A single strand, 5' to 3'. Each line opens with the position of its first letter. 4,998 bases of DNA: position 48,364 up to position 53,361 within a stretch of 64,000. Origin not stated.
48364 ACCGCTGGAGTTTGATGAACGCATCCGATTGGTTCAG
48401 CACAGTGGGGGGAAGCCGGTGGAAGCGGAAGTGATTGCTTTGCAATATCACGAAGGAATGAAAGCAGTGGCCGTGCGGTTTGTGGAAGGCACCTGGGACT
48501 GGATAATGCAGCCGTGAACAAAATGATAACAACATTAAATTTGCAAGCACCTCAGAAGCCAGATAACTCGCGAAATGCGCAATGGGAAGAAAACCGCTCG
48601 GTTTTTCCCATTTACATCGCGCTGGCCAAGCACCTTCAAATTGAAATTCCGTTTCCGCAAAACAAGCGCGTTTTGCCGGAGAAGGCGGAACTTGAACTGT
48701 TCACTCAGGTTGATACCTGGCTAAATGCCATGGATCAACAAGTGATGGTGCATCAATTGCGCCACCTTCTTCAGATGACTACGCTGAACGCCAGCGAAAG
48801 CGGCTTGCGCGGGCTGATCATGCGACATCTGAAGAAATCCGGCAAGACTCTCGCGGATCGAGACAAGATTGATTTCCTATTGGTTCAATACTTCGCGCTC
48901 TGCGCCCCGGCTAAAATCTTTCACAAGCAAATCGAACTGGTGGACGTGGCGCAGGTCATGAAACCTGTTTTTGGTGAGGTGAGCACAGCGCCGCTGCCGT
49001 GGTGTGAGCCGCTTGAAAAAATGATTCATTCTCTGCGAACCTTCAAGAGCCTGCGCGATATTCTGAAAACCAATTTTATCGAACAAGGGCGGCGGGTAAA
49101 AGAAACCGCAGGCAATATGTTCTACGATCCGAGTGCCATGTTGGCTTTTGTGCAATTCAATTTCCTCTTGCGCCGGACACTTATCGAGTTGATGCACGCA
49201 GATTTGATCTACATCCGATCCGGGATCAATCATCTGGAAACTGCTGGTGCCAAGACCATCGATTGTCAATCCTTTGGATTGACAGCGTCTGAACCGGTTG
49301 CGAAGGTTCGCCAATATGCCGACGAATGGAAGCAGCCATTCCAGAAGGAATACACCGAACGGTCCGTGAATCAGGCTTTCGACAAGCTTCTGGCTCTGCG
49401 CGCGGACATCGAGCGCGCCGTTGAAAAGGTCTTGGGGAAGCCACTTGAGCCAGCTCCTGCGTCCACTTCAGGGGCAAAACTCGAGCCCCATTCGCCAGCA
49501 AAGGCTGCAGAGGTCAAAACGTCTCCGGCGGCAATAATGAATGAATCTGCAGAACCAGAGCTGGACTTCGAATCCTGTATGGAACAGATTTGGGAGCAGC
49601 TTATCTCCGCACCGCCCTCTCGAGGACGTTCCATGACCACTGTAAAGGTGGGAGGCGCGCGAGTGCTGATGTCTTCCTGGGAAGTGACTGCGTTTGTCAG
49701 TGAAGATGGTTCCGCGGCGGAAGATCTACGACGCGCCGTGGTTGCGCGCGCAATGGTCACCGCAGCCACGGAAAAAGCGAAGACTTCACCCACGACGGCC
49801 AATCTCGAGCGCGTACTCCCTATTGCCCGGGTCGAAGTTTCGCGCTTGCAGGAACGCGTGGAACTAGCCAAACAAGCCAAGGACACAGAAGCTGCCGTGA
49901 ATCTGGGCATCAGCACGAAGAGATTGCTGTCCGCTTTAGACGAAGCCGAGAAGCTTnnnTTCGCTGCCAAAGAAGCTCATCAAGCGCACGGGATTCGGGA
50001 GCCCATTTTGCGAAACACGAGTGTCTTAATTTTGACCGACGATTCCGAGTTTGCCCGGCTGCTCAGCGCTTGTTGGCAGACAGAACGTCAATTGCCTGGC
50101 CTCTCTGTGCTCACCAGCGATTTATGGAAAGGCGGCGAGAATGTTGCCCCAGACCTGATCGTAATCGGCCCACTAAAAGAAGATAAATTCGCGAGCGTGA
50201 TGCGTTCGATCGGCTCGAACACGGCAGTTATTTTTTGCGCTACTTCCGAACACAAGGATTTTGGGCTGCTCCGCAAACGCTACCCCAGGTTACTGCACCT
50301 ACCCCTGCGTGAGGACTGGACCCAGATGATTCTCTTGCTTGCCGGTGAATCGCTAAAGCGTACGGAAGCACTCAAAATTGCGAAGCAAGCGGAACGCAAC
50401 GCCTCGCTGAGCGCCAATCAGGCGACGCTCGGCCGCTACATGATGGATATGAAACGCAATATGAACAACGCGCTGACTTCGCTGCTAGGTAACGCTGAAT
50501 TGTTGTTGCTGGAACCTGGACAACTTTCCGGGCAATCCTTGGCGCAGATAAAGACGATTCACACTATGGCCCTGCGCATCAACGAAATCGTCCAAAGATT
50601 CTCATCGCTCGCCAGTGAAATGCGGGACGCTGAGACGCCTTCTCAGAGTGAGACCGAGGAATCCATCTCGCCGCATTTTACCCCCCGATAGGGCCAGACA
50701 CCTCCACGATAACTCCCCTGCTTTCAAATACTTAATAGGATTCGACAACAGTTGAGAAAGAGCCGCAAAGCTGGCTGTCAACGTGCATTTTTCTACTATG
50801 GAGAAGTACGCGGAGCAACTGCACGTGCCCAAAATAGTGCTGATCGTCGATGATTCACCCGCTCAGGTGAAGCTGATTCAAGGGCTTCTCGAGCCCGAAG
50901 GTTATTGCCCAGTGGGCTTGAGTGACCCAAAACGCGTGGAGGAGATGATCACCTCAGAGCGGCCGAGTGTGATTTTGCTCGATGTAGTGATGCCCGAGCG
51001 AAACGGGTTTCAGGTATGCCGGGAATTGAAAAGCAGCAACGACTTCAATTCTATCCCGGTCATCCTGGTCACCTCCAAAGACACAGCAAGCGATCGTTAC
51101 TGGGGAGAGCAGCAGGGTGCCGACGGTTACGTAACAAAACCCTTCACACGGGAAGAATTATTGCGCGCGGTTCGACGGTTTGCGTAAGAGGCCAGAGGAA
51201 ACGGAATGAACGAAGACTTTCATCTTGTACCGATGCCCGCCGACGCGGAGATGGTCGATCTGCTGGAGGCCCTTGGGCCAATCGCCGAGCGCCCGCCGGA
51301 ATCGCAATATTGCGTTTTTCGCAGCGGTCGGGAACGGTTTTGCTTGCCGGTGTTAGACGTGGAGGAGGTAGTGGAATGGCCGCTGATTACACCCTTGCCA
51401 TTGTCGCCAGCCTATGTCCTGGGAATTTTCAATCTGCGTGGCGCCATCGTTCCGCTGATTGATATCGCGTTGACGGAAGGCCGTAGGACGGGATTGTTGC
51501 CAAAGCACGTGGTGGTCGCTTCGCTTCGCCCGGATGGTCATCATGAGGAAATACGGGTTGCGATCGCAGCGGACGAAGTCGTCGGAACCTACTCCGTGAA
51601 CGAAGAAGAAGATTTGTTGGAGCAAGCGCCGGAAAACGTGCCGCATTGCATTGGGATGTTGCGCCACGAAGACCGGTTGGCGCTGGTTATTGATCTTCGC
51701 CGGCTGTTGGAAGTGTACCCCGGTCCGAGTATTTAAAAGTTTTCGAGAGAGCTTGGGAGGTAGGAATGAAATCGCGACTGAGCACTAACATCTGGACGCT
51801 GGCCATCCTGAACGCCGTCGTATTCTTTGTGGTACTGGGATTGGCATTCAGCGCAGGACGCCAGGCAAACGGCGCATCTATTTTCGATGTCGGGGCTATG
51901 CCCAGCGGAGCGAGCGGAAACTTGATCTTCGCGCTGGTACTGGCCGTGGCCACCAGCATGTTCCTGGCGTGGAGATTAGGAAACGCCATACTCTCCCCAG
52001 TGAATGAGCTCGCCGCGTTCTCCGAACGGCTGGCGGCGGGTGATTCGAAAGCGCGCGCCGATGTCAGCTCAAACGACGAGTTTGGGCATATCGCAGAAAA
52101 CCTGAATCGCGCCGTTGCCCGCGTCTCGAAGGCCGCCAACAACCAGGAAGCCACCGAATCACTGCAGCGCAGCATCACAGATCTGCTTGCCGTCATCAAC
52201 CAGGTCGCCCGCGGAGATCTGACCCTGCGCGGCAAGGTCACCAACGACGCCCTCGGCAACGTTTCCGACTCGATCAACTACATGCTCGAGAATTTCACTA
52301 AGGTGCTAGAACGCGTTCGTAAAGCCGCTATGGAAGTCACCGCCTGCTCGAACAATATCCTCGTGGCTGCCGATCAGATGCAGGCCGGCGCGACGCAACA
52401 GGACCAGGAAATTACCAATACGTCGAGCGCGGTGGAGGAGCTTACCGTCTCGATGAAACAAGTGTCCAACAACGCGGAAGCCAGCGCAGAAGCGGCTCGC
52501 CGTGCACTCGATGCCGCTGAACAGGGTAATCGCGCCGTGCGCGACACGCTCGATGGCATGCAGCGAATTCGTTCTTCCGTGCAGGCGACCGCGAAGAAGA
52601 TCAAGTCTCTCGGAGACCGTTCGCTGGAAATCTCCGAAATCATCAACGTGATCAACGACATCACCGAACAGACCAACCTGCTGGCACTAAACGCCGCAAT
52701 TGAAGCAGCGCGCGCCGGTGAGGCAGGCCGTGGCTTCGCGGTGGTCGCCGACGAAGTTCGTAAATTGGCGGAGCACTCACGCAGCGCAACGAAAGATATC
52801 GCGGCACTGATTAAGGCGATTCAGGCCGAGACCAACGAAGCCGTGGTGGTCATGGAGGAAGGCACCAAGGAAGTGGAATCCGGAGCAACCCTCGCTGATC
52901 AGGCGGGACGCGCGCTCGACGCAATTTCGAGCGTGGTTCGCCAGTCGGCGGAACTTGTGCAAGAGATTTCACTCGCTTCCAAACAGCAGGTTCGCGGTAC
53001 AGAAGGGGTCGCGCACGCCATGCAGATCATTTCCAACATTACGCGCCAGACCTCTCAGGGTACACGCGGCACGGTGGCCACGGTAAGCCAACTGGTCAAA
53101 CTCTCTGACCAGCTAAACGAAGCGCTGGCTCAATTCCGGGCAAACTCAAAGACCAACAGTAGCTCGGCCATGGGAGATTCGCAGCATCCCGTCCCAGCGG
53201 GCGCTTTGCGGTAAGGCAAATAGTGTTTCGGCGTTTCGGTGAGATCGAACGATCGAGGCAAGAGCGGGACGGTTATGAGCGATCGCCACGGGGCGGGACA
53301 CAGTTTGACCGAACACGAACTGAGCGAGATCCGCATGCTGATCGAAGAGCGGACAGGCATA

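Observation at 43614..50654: Shared TCTCA-N3-TGAGA dyad / TGAGAC clusters 90-160 bp upstream of all three sigma-54 elements: candidate enhancer (UAS) of the local EBP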

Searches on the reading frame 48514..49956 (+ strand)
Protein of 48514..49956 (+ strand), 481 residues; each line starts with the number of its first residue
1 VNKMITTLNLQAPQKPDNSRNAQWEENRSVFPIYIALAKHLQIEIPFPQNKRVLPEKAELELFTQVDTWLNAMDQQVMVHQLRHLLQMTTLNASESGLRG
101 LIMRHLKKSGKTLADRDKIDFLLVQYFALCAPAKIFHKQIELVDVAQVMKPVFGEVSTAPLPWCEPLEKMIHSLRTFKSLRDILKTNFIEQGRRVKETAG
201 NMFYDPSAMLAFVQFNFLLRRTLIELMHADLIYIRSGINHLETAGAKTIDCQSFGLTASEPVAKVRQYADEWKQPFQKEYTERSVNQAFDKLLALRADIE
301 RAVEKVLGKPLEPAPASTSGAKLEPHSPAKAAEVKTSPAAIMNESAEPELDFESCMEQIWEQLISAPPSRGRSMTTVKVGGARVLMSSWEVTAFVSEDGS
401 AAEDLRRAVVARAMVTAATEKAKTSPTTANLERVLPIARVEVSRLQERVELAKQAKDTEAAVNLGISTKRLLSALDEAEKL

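Call 8: search_protein_families(library=pfam, proteins=[window:48514-49956:+], max_evalue=0.01)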
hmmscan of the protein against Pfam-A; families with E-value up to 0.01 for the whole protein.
window:48514-49956:+ (481 aa): 0 families

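Call 10: find_related_loci(query=window:48514-49956:+, collection=genome_contigs, flank=10000)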
Query window:48514-49956:+ (481 aa) in genome_contigs; peptide patterns used: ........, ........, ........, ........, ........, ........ (x = any residue, [..] = any of these).
301 stretches matched a pattern; 236 encode a relative of the query (tblastn E <= 1e-3); the best 80 are kept; 80 distinct loci.
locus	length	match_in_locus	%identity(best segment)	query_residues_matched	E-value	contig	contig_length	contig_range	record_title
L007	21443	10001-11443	88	1-481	0e+0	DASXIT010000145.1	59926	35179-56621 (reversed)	MAG TPA_asm: Candidatus Acidoferrum sp. isolate SMAG_U5228 k141_2158255, whole genome shotgun sequence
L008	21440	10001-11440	86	1-481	0e+0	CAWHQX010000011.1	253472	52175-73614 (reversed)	MAG: uncultured Acidobacteriota bacterium isolate MFD06714.bin.1.31 genome assembly, contig: contig_48458, whole genome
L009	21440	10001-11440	87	1-481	0e+0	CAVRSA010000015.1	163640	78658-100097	MAG: Candidatus Acidoferrales bacterium isolate MFD04540.bin.1.88 genome assembly, contig: contig_68242, whole genome sh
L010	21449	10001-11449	85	1-481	0e+0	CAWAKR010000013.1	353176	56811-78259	MAG: Candidatus Acidoferrales bacterium isolate MFD02134.bin.2.55 genome assembly, contig: contig_40230, whole genome sh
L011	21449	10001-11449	85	1-481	0e+0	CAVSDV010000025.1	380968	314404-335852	MAG: Candidatus Acidoferrales bacterium isolate MFD02134.bin.3.246 genome assembly, contig: contig_33836, whole genome s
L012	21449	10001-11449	83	1-481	0e+0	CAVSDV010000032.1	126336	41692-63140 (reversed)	MAG: Candidatus Acidoferrales bacterium isolate MFD02134.bin.3.246 genome assembly, contig: contig_46879, whole genome s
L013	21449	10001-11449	83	1-481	0e+0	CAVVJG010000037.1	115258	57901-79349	MAG: Candidatus Acidoferrales bacterium isolate MFD02134.bin.1.245 genome assembly, contig: contig_66901, whole genome s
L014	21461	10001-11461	80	1-481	0e+0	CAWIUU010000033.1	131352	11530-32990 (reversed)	MAG: Candidatus Acidoferrales bacterium isolate MFD01872.bin.2.180 genome assembly, contig: contig_84255, whole genome s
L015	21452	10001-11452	78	1-481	0e+0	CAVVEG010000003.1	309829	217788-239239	MAG: uncultured Alphaproteobacteria bacterium isolate MFD01872.bin.2.219 genome assembly, contig: contig_115779, whole g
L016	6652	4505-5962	77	1-481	0e+0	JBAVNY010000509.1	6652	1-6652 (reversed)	MAG: Candidatus Acidiferrum sp. isolate MFD00988_ilm_asm_bin7 k127_21390, whole genome shotgun sequence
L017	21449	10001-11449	79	1-481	0e+0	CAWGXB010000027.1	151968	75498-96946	MAG: Candidatus Acidoferrales bacterium isolate MFD04428.bin.1.17 genome assembly, contig: contig_41850, whole genome sh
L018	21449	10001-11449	78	5-481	0e+0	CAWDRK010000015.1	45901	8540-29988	MAG: Candidatus Acidoferrales bacterium isolate MFD05377.bin.2.18 genome assembly, contig: contig_141942, whole genome s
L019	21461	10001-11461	77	1-481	0e+0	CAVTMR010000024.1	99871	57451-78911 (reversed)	MAG: Candidatus Acidoferrales bacterium isolate MFD06298.bin.1.108 genome assembly, contig: contig_90993, whole genome s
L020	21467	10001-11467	77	1-481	0e+0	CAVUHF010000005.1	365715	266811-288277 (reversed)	MAG: Candidatus Acidoferrales bacterium isolate MFD02134.bin.1.103 genome assembly, contig: contig_11767, whole genome s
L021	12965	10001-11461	76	1-481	0e+0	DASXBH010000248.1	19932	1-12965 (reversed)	MAG TPA_asm: Candidatus Acidoferrum sp. isolate SMAG_U5028 k141_861008, whole genome shotgun sequence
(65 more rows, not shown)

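Call 25: find_homologous_proteins(query=window:48514-49956:+, max_evalue=0.001)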
Query window:48514-49956:+ (481 aa): 3697 proteins with E <= 0.001 among 8000 candidates; the best 120 are listed.
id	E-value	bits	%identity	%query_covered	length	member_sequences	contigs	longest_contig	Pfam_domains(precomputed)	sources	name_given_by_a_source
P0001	0.0e+0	1055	100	100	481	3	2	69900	-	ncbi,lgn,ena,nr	ncbi:MAG TPA: hypothetical protein VKH45_10100 [Candidatus Acidoferrum sp.]|nr:hypothetical protein 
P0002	0.0e+0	1038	99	99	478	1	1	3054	-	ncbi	-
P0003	4.4e-279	944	89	100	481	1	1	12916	-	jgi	jgi:hypothetical protein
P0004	4.5e-278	940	90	99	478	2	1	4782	-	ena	-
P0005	3.1e-272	921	88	100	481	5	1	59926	-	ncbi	ncbi:MAG TPA: hypothetical protein VGH37_14795 [Candidatus Acidoferrum sp.]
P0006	3.6e-272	921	88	100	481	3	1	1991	-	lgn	-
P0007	4.1e-269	911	88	99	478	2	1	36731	-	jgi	jgi:hypothetical protein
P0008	7.0e-269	910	87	100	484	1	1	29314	-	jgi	jgi:hypothetical protein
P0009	1.6e-268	909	87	99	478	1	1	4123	-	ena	-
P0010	4.6e-268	907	87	100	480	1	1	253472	-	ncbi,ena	-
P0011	5.9e-267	904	87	100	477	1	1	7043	-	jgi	jgi:hypothetical protein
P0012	8.8e-267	903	86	100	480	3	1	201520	-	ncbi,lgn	ncbi:MAG: hypothetical protein WAK20_17640 [Candidatus Acidiferrum sp.]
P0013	2.4e-265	898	85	100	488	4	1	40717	-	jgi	jgi:hypothetical protein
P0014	8.4e-265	897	86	100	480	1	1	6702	-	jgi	jgi:hypothetical protein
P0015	2.3e-264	895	85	100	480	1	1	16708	-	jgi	jgi:hypothetical protein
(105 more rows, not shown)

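Call 35: search_protein_families(library=ncbifam, proteins=[window:48514-49956:+], max_evalue=0.001)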
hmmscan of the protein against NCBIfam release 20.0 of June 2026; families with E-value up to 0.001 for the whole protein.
window:48514-49956:+ (481 aa): 0 families

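Call 38: search_solved_structures(query=window:48514-49956:+, max_evalue=1)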
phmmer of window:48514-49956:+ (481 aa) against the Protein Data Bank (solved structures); distinct sequences matched with E-value up to 1: 0.

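Call 45: predict_structure(alignment_id=A1)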
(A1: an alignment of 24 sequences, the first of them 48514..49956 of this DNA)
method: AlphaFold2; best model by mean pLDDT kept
length: 481 residues; sequences in the alignment: 24
mean_pLDDT: 61.5   pTM: 0.38
mean pLDDT of the five models: 61.5, 61.4, 61.4, 59.4, 59.3
residues with pLDDT >= 90: 22; 70-90: 143; 50-70: 198; < 50: 118
segments of 3 or more residues with pLDDT < 50: 1-31, 50-59, 70-80, 91-93, 130-140, 278-280, 312-347, 369-371
pLDDT, mean of each block of 10 residues (from residue 1): 32 35 36 53 51 45 51 44 51 53 61 63 58 37 54 56 62 66 62 64 58 65 68 76 78 66 77 53 59 78 70 34 28 27 39 78 59 71 82 65 85 90 78 86 90 83 88 89 79
secondary structure, 60 per line:
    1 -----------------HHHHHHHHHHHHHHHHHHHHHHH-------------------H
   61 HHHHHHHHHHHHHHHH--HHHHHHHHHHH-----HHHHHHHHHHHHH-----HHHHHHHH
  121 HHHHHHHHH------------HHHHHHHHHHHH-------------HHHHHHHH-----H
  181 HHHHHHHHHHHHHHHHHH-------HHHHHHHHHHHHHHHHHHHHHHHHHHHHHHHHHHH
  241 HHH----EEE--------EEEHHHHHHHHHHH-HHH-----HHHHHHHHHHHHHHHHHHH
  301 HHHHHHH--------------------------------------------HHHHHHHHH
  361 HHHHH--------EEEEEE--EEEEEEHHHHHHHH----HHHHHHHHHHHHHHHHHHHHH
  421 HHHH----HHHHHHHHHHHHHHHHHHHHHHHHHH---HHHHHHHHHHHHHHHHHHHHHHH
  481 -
elements in order: H18-40 H60-76 H79-89 H95-107 H113-129 H142-153 H167-174 H180-198 H206-243 E248-250 E259-261 H262-272 H282-307 H352-365 E374-379 E382-387 H388-395 H400-424 H429-454 H458-480
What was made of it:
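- Tried and rejected: (5) The AlphaFold model of the 481-aa protein was too poor (pLDDT 61.5, pTM 0.38; call 45) to justify a fold search.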

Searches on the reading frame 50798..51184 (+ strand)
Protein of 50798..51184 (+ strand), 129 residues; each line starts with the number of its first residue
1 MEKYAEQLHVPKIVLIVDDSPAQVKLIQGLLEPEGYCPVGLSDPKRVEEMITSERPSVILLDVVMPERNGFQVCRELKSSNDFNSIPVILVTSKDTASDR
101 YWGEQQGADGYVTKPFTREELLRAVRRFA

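Call 8: search_protein_families(library=pfam, proteins=[window:50798-51184:+], max_evalue=0.01)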
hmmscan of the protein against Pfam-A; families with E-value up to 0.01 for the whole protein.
window:50798-51184:+ (129 aa): 1 family
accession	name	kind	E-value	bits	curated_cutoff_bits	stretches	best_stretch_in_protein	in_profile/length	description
PF00072.30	Response_reg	-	8.6e-26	90.7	30.2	1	14-126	1-111/111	Response regulator receiver domain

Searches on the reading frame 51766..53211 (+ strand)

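Call 8: search_protein_families(library=pfam, proteins=[window:51766-53211:+], max_evalue=0.01)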
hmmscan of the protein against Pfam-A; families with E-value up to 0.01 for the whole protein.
window:51766-53211:+ (482 aa): 4 families
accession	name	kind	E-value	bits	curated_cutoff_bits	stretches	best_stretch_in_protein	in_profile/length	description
PF00015.26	MCPsignal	-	3.8e-50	170.5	34.6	1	242-425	2-171/172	Methyl-accepting chemotaxis protein (MCP) signalling domain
PF00672.30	HAMP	-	2.5e-12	47.3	25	1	71-120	2-51/53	HAMP domain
PF18947.5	HAMP_2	-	0.0063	16.9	24.3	0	73-118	18-63/67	HAMP domain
PF03127.19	GAT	-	0.0078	16.9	31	0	432-458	50-72/77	GAT domain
